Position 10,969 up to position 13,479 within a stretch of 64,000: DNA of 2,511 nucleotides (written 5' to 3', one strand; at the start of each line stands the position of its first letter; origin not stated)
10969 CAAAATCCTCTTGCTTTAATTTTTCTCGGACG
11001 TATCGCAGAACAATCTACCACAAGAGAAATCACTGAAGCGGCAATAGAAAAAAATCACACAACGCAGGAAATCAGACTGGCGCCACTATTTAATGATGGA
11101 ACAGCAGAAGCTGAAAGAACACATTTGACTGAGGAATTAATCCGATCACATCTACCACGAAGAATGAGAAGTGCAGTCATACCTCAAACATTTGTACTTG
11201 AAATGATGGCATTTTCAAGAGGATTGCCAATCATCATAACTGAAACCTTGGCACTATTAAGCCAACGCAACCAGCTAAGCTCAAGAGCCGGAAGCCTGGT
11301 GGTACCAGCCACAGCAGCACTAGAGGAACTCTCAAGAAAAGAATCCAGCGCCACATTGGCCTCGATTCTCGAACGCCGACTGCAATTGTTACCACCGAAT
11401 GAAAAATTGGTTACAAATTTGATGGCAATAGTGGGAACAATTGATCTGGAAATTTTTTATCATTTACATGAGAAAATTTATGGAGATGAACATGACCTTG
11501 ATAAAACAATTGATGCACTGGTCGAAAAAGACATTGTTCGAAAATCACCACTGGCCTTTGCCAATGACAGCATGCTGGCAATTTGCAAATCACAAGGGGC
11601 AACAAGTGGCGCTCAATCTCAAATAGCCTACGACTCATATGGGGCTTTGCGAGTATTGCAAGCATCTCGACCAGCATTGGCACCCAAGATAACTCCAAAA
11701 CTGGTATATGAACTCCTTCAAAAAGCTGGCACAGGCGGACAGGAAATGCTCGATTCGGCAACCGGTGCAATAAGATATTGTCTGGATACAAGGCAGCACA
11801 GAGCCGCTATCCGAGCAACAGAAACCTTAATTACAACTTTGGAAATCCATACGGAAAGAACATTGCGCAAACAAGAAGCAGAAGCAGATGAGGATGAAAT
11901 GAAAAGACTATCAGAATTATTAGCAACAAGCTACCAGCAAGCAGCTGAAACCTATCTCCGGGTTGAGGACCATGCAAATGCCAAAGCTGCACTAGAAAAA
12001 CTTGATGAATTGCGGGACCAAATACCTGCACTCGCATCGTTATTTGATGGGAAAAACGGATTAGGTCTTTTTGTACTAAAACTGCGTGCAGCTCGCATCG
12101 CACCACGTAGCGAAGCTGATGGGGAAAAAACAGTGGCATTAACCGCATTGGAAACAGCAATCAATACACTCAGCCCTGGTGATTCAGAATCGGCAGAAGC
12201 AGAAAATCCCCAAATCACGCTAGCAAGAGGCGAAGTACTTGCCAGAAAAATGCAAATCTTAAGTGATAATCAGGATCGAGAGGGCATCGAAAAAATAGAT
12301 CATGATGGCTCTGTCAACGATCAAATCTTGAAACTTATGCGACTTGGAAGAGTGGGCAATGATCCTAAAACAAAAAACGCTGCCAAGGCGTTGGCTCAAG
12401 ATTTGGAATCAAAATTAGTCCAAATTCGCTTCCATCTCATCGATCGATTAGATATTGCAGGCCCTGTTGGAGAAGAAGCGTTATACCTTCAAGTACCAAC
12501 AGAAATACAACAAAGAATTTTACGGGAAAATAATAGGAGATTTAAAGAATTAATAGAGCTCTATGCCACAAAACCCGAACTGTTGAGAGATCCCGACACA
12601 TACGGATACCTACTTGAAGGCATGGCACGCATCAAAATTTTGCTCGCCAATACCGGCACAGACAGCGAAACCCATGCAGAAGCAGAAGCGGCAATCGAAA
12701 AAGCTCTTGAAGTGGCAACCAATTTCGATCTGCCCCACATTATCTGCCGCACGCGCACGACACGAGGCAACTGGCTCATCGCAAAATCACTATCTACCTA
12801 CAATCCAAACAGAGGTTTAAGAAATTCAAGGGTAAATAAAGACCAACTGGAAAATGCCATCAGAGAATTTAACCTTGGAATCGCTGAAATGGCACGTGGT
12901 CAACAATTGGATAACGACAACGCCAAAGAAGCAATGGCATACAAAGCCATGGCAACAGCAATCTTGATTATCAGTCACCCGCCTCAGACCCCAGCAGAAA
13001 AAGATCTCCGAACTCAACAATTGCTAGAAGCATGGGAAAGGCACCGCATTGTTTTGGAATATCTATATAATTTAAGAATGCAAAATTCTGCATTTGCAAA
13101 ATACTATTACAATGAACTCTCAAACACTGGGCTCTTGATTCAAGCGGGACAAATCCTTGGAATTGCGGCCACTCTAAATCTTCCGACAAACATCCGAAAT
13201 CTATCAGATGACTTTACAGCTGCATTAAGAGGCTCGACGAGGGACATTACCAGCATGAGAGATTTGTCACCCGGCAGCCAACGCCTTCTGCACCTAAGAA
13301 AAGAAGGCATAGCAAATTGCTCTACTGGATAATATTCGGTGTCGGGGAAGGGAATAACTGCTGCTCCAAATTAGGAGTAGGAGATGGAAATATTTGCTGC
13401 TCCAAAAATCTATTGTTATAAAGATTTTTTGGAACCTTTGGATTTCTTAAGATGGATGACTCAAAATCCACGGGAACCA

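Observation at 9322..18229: Tandem pair of giant divergent STAND-type NTPase paralogues next to the restriction/defence block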

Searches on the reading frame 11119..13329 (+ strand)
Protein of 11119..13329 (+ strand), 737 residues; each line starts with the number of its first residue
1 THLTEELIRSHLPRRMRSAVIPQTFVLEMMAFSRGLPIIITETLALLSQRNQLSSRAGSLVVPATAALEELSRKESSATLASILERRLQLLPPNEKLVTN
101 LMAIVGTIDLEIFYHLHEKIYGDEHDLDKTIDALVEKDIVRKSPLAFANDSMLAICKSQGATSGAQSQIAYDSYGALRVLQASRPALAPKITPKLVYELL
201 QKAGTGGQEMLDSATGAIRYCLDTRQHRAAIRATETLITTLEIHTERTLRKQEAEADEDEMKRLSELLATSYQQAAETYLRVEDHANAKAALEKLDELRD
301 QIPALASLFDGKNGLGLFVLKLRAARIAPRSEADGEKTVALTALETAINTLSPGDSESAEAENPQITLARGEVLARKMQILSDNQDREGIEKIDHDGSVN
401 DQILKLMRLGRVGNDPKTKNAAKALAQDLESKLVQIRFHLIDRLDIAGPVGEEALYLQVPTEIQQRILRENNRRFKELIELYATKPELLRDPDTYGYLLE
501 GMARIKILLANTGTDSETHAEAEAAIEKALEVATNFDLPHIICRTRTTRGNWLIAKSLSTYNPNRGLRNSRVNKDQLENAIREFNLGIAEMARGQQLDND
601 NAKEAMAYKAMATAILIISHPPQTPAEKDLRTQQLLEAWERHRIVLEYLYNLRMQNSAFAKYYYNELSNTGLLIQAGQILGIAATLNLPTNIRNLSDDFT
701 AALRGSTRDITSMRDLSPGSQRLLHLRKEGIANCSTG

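Call 56: predict_structure(alignment_id=A7)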
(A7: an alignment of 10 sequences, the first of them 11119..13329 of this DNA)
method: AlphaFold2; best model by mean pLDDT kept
length: 737 residues; sequences in the alignment: 10
mean_pLDDT: 83.5   pTM: 0.67
mean pLDDT of the five models: 83.5, 82.3, 79.7, 79.4, 77.4
residues with pLDDT >= 90: 202; 70-90: 452; 50-70: 76; < 50: 7
segments of 3 or more residues with pLDDT < 50: 355-358
pLDDT, mean of each block of 10 residues (from residue 1): 85 83 89 71 77 85 78 55 74 88 89 90 81 85 80 77 74 90 86 88 73 82 77 84 78 64 84 86 81 88 76 82 76 68 87 56 81 89 84 85 91 84 92 90 85 87 93 95 87 89 94 81 94 86 95 92 84 94 94 80 93 96 94 95 90 81 86 94 82 66 70 76 88 74
secondary structure, 60 per line:
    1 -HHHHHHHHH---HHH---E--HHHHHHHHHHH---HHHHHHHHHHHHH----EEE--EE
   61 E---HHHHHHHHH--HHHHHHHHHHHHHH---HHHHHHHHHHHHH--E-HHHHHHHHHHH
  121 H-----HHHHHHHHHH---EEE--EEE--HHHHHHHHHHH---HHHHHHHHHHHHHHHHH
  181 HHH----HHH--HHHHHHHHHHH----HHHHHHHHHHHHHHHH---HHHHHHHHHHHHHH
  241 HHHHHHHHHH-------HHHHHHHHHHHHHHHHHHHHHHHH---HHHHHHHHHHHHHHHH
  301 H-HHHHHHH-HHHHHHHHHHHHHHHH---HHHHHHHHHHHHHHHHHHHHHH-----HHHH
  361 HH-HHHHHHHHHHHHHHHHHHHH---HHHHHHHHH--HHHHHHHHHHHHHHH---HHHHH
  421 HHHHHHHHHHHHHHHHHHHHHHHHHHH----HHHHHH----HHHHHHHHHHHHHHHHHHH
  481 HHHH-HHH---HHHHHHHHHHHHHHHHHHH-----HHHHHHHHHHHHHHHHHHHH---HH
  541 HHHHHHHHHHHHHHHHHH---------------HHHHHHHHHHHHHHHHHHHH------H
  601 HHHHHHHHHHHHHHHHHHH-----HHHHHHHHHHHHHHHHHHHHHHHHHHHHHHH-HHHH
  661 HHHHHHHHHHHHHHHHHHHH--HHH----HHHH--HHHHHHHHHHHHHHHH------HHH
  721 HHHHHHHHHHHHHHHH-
elements in order (helices of 4 or more, strands of 3 or more residues): H2-10 H23-33 H37-49 E54-56 E59-61 H65-73 H76-89 H93-105 H110-121 H127-136 E140-142 E145-147 H150-160 H164-183 H193-203 H208-223 H227-250 H258-281 H285-301 H303-309 H311-326 H330-351 H357-362 H364-383 H387-395 H398-412 H416-447 H452-457 H462-484 H492-510 H516-535 H539-558 H574-593 H600-619 H625-655 H657-680 H690-693 H696-711 H718-736
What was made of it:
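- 11017..13329 (+): A, helical domain with a GLP motif (G634, P636 invariant), winged-helix hairpins and a TPR-like alpha-solenoid. It ends in a conserved C-terminal LRKEGI-type motif. AF2 tail model (call 56).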

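Call 61: fold_search(model_id=the predicted structure, library=pdb)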
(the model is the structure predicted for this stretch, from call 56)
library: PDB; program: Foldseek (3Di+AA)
matches with E <= 10: 1025; with E <= 0.001: 3
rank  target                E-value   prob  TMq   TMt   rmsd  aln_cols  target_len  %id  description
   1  6mfv_A                4.3e-04  1.00  0.26  0.29  17.6       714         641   11  Crystal structure of the Signal Transduction ATPase with Numerous Domains (STAND) protein with a tetratricopeptide rep (released 2019-02-20)
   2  5l9u_O                6.9e-04  1.00  0.29  0.31  27.0       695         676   12  Model of human Anaphase-promoting complex/Cyclosome (APC/C-CDH1) with a cross linked Ubiquitin variant-substrate-UBE2C (released 2016-09-14)
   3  8jal_A                7.5e-04  1.00  0.28  0.34  17.2       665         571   10  Structure of CRL2APPBP2 bound with RxxGP degron (dimer) (released 2023-10-18)
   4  6q6g_O                1.3e-03  1.00  0.28  0.29  27.4       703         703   12  Cryo-EM structure of the APC/C-Cdc20-Cdk2-cyclinA2-Cks2 complex, the D1 box class (released 2019-09-11)
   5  8q9t_E                1.6e-03  0.99  0.19  0.15  31.4       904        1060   11  CryoEM structure of a S. Cerevisiae Ski238 complex bound to RNA (released 2023-11-29)
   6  8bbe_D                1.9e-03  1.00  0.23  0.26  20.9       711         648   11  Structure of the IFT-A complex; IFT-A2 module (released 2022-12-21)
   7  9hvq_Q                2.1e-03  0.99  0.17  0.15  27.4       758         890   12  Structure of the transcribing Pol II-DSIF-PAF-SPT6-RECQL5 complex (released 2025-07-16)
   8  5g05_O                2.2e-03  1.00  0.27  0.28  29.3       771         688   11  Cryo-EM structure of combined apo phosphorylated APC (released 2016-05-25)
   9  3sf4_B                3.1e-03  1.00  0.27  0.46  12.5       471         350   13  Crystal structure of the complex between the conserved cell polarity proteins Inscuteable and LGN (released 2011-11-23)
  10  4ui9_O                3.3e-03  1.00  0.28  0.30  27.6       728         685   12  Atomic structure of the human Anaphase-Promoting Complex (released 2015-06-17)
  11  8jaq_K                3.6e-03  1.00  0.28  0.33  13.7       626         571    9  Structure of CRL2APPBP2 bound with RxxGP degron (tetramer) (released 2023-10-18)
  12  5a31_O                3.9e-03  1.00  0.28  0.30  27.6       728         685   12  Structure of the human APC-Cdh1-Hsl1-UbcH10 complex. (released 2015-11-18)
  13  8jal_B                4.2e-03  1.00  0.28  0.33  14.8       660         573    9  Structure of CRL2APPBP2 bound with RxxGP degron (dimer) (released 2023-10-18)
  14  7tdz_M                4.3e-03  0.94  0.15  0.15  22.4       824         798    9  Cryo-EM model of protomer of the cytoplasmic ring of the nuclear pore complex from Xenopus laevis (released 2022-06-22)
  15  3sf4_A                5.2e-03  1.00  0.26  0.44  12.7       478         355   12  Crystal structure of the complex between the conserved cell polarity proteins Inscuteable and LGN (released 2011-11-23)
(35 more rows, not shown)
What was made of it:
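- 11017..13329 (+): Foldseek best hit 6mfv, a STAND-TPR protein (call 61).
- On STAND NTPases (AAA_16 / MalT-like group): Best hits are the STAND-TPR protein 6mfv, APC5 and LGN TPRs (calls 56, 61).
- Closest known: STAND-TPR proteins of the MalT type. Same: 6mfv is the top structural hit of the tail (call 61).
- The best hit is the STAND-TPR protein 6mfv (calls 56, 61). The tail model is an uninterrupted solenoid after the STAND winged-helix region (calls 56, 61).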
